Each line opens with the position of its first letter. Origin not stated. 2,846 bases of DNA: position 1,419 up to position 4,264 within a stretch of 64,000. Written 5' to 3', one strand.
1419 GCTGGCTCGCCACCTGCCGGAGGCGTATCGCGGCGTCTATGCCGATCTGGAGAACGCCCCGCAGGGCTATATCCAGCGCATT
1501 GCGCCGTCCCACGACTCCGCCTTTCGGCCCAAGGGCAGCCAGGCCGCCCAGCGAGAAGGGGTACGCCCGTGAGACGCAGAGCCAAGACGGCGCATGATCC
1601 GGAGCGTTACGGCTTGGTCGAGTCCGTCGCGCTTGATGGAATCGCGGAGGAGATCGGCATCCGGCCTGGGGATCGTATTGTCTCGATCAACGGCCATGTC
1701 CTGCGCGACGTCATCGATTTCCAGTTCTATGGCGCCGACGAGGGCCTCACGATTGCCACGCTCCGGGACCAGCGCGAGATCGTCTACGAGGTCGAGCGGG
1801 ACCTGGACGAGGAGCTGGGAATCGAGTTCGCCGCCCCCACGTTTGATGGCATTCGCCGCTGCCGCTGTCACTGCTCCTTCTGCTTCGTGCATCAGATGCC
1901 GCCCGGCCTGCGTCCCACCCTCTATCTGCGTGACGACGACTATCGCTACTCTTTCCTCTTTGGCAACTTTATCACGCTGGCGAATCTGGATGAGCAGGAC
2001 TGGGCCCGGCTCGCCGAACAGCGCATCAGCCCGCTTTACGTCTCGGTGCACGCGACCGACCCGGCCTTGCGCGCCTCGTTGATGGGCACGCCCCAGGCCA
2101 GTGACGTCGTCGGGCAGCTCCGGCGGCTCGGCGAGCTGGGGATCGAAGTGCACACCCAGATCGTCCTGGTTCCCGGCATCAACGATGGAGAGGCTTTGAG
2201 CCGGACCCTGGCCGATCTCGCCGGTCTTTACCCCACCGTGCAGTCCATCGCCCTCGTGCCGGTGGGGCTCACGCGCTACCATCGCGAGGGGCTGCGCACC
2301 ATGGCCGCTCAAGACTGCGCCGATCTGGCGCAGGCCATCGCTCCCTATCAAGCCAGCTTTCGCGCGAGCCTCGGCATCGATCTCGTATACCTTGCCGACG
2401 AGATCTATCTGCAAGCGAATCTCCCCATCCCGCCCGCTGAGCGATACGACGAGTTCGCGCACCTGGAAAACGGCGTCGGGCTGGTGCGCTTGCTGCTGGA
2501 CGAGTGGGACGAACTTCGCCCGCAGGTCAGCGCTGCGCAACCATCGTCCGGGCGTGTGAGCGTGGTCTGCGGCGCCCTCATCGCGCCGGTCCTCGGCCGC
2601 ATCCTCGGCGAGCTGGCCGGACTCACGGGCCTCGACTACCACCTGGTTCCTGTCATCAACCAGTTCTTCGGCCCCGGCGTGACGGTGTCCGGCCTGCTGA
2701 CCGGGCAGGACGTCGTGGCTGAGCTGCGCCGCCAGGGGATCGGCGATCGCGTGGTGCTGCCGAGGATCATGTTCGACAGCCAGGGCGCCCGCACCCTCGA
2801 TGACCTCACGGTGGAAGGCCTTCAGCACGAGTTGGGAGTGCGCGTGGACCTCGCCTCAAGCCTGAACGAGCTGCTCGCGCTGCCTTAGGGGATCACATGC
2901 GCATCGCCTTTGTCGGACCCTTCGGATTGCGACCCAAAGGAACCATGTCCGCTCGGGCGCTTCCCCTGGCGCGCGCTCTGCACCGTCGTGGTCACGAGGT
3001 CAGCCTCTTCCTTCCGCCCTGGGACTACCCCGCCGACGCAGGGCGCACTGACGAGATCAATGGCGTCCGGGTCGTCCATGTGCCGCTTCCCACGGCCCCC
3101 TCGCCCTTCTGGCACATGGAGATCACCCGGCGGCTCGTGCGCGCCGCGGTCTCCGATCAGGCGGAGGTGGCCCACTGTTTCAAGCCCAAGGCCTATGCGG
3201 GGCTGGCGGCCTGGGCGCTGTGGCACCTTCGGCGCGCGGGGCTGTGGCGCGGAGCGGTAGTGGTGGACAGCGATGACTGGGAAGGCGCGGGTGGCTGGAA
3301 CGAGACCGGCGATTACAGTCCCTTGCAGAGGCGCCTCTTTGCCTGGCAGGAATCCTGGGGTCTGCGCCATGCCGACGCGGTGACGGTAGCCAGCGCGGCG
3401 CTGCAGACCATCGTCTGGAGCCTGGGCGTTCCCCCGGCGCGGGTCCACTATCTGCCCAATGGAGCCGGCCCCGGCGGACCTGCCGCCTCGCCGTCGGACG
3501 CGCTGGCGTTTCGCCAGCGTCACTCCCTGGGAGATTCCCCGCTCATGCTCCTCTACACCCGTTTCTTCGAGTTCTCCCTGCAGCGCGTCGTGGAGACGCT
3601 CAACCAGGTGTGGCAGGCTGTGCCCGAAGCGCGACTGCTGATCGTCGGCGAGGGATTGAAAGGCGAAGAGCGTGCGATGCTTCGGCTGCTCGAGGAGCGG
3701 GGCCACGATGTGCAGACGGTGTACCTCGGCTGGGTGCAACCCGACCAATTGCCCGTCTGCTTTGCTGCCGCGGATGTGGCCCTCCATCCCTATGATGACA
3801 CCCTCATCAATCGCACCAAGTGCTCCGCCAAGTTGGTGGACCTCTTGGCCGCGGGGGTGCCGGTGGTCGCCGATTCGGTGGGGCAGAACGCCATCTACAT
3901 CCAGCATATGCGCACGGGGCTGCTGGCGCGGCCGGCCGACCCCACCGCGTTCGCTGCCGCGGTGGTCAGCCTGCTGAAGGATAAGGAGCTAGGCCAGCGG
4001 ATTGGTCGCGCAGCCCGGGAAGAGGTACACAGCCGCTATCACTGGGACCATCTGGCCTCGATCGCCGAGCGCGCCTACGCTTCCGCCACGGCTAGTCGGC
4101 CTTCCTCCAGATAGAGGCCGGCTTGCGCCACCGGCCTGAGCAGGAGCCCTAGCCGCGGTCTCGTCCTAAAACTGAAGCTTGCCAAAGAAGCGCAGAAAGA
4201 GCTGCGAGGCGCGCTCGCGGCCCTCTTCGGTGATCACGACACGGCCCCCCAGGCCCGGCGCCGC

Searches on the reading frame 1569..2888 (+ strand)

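Call 82: search_protein_families(library=pfam, proteins=[window:1569-2888:+], max_evalue=0.00001)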
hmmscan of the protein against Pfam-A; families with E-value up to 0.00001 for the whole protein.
window:1569-2888:+ (439 aa): 4 families
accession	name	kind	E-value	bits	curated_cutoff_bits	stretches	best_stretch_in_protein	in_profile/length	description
PF19238.5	Radical_SAM_2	-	2.5e-64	215.9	26.7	1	78-227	2-151/151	Radical SAM-like domain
PF04459.17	DUF512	-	6.6e-54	182.7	25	1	230-428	1-199/202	Protein of unknown function (DUF512)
PF17820.7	PDZ_6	-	4.6e-11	42.7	27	1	17-56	2-41/54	PDZ domain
PF04055.27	Radical_SAM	-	7.3e-07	29.9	29.5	0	140-208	89-158/166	Radical SAM superfamily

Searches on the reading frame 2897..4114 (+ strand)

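Call 82: search_protein_families(library=pfam, proteins=[window:2897-4114:+], max_evalue=0.00001)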
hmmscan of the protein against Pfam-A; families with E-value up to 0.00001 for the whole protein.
window:2897-4114:+ (405 aa): 5 families
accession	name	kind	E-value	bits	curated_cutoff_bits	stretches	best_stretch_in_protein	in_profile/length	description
PF13579.12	Glyco_trans_4_4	-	2.4e-24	86.9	29.7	1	15-189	1-158/158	Glycosyl transferase 4-like domain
PF13692.12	Glyco_trans_1_4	-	1.5e-19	71.1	27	1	228-362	17-142/142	Glycosyl transferases group 1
PF13439.12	Glyco_transf_4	-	1.8e-18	67.6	28.5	1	24-189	11-165/170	Glycosyltransferase Family 4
PF00534.26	Glycos_transf_1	-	4.7e-18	65.7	26.4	1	212-375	13-171/172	Glycosyl transferases group 1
PF13524.12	Glyco_trans_1_2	-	1.2e-12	48.4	25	1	237-387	8-139/144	Glycosyl transferase-like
